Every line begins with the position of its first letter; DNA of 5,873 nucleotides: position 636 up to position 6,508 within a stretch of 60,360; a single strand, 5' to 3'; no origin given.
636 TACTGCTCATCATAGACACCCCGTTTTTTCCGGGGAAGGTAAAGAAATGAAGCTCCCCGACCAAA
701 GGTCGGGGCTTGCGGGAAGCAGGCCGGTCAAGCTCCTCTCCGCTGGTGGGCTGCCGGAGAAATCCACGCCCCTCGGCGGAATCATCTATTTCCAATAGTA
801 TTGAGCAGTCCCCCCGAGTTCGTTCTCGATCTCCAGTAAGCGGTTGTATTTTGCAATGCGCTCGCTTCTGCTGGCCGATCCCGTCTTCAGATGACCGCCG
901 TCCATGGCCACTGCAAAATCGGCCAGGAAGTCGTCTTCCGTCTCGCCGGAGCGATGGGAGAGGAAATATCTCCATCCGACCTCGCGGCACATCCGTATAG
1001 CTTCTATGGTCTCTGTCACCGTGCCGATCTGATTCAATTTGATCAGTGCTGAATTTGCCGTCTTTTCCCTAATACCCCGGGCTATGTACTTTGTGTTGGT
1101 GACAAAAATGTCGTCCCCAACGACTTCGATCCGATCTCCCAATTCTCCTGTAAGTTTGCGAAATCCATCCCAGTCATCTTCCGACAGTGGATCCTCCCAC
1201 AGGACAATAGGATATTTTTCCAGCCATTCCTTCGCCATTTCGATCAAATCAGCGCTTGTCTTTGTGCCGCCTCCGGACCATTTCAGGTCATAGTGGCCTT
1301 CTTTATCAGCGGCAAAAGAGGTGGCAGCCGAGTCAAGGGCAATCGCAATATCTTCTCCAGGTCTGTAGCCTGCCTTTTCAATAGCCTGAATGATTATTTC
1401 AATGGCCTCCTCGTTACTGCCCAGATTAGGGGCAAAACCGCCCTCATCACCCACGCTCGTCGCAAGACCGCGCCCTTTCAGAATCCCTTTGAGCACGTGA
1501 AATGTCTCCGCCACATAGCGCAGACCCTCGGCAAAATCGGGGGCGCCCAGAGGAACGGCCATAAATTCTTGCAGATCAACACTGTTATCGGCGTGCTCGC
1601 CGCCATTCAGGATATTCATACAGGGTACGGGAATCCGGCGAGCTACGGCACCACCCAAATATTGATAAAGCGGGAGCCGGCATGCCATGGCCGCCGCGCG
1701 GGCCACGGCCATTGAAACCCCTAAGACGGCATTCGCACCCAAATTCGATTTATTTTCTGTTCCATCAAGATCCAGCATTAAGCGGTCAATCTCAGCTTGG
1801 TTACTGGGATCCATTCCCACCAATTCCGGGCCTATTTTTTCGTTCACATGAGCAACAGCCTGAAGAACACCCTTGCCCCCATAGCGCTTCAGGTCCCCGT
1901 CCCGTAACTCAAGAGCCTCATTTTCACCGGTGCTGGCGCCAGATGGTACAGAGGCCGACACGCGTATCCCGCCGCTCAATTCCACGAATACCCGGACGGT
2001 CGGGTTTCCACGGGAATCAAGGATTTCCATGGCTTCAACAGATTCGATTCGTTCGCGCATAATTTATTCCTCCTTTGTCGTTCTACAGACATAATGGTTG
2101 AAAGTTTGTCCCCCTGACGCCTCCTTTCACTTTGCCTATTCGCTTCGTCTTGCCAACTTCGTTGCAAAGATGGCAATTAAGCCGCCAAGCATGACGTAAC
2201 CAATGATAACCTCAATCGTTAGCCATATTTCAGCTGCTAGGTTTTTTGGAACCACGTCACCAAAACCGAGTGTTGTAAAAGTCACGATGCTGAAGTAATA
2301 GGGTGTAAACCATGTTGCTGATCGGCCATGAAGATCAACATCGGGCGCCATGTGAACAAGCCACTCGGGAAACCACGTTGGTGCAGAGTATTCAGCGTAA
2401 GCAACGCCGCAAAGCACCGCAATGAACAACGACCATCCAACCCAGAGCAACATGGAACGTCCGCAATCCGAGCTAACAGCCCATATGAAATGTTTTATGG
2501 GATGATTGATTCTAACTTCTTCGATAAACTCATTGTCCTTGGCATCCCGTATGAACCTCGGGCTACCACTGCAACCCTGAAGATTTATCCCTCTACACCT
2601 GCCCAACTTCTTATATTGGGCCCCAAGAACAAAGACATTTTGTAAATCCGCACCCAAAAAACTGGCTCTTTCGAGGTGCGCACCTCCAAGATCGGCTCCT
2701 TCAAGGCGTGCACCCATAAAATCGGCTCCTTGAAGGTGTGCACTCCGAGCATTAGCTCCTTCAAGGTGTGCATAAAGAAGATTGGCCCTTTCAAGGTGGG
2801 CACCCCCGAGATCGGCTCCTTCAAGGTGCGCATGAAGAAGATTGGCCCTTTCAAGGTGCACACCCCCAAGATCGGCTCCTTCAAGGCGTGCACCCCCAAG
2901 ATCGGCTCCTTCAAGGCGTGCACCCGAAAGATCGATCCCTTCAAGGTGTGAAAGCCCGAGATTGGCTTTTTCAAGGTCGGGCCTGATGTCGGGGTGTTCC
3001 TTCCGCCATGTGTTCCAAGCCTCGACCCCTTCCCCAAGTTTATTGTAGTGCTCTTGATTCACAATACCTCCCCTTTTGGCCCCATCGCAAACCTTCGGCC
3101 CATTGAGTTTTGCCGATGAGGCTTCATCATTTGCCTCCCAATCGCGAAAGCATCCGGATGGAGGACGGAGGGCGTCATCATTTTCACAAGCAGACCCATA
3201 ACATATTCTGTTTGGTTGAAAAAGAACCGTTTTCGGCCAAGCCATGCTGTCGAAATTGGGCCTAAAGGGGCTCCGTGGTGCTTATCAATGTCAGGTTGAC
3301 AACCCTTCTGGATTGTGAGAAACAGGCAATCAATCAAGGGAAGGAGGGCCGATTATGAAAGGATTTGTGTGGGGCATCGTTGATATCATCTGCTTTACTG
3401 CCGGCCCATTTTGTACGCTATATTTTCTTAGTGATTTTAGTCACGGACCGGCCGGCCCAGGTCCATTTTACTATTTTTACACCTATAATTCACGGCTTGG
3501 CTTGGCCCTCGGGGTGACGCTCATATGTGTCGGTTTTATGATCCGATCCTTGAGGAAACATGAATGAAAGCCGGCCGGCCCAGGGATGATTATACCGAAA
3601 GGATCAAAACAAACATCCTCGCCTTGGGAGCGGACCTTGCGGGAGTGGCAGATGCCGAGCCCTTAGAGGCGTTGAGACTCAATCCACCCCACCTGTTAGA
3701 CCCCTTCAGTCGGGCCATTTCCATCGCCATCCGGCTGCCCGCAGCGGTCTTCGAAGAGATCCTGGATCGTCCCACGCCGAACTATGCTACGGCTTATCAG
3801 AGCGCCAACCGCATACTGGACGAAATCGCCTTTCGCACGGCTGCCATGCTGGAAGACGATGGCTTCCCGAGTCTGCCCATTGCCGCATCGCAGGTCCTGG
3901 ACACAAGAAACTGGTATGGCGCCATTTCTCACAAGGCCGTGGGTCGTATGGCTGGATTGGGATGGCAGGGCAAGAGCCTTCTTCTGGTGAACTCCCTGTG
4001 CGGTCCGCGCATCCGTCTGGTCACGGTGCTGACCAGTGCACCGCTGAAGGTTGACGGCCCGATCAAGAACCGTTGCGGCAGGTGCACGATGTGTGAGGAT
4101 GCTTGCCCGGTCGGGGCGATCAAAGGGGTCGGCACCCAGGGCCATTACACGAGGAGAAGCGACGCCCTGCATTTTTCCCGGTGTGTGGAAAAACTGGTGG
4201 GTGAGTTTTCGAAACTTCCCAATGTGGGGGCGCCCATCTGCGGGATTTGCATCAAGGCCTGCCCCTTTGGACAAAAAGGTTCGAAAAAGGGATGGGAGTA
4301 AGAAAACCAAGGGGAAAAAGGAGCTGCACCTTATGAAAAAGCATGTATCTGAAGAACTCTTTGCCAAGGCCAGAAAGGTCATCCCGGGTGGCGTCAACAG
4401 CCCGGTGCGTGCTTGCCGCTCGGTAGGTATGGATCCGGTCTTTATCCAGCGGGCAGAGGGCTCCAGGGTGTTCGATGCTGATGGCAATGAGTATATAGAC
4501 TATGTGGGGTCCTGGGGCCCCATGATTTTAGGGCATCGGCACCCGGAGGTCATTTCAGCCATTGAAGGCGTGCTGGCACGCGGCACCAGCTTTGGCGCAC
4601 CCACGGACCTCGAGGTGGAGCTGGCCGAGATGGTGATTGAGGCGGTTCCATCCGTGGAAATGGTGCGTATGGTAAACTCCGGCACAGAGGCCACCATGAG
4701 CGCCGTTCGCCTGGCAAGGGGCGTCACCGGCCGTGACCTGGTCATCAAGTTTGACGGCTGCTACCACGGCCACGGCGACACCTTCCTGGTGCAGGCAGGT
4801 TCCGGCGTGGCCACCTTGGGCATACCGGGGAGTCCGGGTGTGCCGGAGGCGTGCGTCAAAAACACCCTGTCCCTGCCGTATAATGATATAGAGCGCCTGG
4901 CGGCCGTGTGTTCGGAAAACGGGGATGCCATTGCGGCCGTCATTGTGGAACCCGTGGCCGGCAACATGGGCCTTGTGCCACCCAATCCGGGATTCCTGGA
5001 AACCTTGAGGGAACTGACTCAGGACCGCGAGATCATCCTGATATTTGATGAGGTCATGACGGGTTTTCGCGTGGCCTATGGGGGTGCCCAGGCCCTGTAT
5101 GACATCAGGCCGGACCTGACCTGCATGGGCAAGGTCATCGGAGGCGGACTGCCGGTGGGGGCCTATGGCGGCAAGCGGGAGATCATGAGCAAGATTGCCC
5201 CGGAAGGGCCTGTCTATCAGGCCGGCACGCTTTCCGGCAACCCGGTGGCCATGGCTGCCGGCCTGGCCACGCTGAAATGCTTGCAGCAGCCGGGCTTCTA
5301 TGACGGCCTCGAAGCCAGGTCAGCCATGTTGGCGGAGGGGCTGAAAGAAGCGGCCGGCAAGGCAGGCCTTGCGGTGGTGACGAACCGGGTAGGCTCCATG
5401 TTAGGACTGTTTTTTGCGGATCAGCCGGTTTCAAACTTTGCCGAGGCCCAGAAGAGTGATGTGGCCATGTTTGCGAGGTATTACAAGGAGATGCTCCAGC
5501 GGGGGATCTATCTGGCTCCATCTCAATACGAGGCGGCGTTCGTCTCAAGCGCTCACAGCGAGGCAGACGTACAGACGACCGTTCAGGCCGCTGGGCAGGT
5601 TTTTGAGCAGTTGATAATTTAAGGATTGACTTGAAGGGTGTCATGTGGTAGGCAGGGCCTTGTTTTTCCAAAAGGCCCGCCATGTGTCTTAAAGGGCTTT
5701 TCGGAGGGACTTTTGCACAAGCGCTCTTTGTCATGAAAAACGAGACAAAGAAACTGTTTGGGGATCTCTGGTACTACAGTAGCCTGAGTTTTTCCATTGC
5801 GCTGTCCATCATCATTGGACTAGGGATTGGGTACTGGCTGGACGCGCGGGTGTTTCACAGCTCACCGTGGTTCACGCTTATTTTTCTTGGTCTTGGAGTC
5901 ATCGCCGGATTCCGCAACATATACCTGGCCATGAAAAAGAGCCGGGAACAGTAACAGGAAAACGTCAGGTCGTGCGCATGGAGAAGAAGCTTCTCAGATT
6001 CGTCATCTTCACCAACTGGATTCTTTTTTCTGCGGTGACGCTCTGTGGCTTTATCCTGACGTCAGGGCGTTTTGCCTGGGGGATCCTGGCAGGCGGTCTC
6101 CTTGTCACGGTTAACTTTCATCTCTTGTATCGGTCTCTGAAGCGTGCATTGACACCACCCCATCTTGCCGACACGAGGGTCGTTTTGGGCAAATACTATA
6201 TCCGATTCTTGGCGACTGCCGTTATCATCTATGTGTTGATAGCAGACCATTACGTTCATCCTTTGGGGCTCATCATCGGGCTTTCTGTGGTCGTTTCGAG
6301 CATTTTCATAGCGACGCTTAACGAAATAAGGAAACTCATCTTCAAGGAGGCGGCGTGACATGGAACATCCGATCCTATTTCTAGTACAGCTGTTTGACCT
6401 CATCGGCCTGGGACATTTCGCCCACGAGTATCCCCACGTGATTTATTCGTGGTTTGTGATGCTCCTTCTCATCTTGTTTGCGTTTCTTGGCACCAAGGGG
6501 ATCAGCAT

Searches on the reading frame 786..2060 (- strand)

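Call 43: search_protein_families(library=pfam, proteins=[window:786-2060:-], max_evalue=0.00001)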
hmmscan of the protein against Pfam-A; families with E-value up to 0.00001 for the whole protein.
window:786-2060:- (424 aa): 3 families
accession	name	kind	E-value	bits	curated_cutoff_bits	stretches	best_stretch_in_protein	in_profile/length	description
PF00113.28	Enolase_C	-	7.4e-111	370.6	21.5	1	143-422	4-288/296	Enolase, C-terminal TIM barrel domain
PF03952.21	Enolase_N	-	1e-57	194.4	35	1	5-135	1-131/131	Enolase, N-terminal domain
PF13378.12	MR_MLE_C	-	5.5e-07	30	29.4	1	268-366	56-151/219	Enolase C-terminal domain-like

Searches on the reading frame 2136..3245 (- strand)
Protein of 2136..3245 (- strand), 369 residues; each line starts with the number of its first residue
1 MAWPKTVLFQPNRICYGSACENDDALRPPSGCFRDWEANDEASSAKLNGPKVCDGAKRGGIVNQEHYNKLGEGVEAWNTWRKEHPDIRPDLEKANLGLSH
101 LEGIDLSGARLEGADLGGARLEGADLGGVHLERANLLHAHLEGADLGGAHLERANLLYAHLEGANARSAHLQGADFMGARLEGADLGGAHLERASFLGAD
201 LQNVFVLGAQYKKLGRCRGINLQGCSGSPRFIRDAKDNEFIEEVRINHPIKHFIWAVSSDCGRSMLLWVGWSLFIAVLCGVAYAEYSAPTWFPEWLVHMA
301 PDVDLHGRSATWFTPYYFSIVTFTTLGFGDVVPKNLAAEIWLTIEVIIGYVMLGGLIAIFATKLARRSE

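Call 43: search_protein_families(library=pfam, proteins=[window:2136-3245:-], max_evalue=0.00001)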
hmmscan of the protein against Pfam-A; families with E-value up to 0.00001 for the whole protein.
window:2136-3245:- (369 aa): 4 families
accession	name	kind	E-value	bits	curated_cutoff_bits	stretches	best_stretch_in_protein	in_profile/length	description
PF00805.28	Pentapeptide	-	5.2e-30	103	20.2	4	144-183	1-40/40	Pentapeptide repeats (8 copies)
PF13576.12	Pentapeptide_3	-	2.1e-16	60.3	27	0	148-189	3-47/48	Pentapeptide repeats (9 copies)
PF07885.22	Ion_trans_2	-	2.4e-09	37.4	22.5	1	309-364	22-77/79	Ion channel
PF13599.13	Pentapeptide_4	-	2.1e-08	34.5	38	0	90-150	17-77/78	Pentapeptide repeat region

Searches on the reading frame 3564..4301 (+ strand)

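Call 43: search_protein_families(library=pfam, proteins=[window:3564-4301:+], max_evalue=0.00001)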
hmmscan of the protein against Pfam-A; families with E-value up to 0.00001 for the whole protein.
window:3564-4301:+ (245 aa): 3 families
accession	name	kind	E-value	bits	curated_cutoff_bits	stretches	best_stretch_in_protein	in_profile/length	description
PF13484.11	Fer4_16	-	7.4e-08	33.5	30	1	170-235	1-65/66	4Fe-4S double cluster binding domain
PF00037.32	Fer4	-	2.1e-07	30.9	21.1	0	168-187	5-24/24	4Fe-4S binding domain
PF12838.12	Fer4_7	-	7.2e-07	30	27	1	170-236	1-51/52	4Fe-4S dicluster domain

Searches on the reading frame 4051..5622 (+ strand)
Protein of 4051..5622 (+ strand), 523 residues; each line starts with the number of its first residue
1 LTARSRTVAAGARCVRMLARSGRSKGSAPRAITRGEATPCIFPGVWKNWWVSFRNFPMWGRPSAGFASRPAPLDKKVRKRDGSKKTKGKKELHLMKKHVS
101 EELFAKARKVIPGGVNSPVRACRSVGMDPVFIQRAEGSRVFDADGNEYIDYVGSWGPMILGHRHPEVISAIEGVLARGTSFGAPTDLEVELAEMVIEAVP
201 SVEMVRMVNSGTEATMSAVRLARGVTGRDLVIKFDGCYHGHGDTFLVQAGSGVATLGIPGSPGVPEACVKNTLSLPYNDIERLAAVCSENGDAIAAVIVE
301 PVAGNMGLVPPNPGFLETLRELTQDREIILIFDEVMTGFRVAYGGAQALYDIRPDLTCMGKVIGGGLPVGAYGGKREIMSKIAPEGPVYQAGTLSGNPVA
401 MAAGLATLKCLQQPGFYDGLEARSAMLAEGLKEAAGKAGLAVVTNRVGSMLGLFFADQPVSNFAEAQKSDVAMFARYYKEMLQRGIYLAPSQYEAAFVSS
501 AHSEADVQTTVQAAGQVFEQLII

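Call 30: search_protein_families(library=pfam, proteins=[window:4051-5622:+], max_evalue=0.0001)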
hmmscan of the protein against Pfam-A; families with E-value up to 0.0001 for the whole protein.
window:4051-5622:+ (523 aa): 1 family
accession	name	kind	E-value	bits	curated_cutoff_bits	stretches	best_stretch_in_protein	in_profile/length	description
PF00202.27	Aminotran_3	-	1.8e-78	264.5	30.5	1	127-490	8-373/403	Aminotransferase class-III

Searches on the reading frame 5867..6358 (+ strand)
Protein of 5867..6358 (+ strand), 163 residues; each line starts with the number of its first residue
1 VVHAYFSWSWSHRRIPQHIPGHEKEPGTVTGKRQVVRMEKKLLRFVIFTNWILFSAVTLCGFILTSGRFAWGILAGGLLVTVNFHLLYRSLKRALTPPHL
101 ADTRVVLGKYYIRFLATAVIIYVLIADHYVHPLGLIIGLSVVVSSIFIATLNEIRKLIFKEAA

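Call 43: search_protein_families(library=pfam, proteins=[window:5867-6358:+], max_evalue=0.00001)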
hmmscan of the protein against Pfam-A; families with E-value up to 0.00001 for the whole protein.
window:5867-6358:+ (163 aa): 1 family
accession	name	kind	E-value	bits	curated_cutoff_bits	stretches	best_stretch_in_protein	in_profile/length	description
PF03899.21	ATP-synt_I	-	6.3e-16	59.1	25.1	1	47-140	3-99/99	ATP synthase I chain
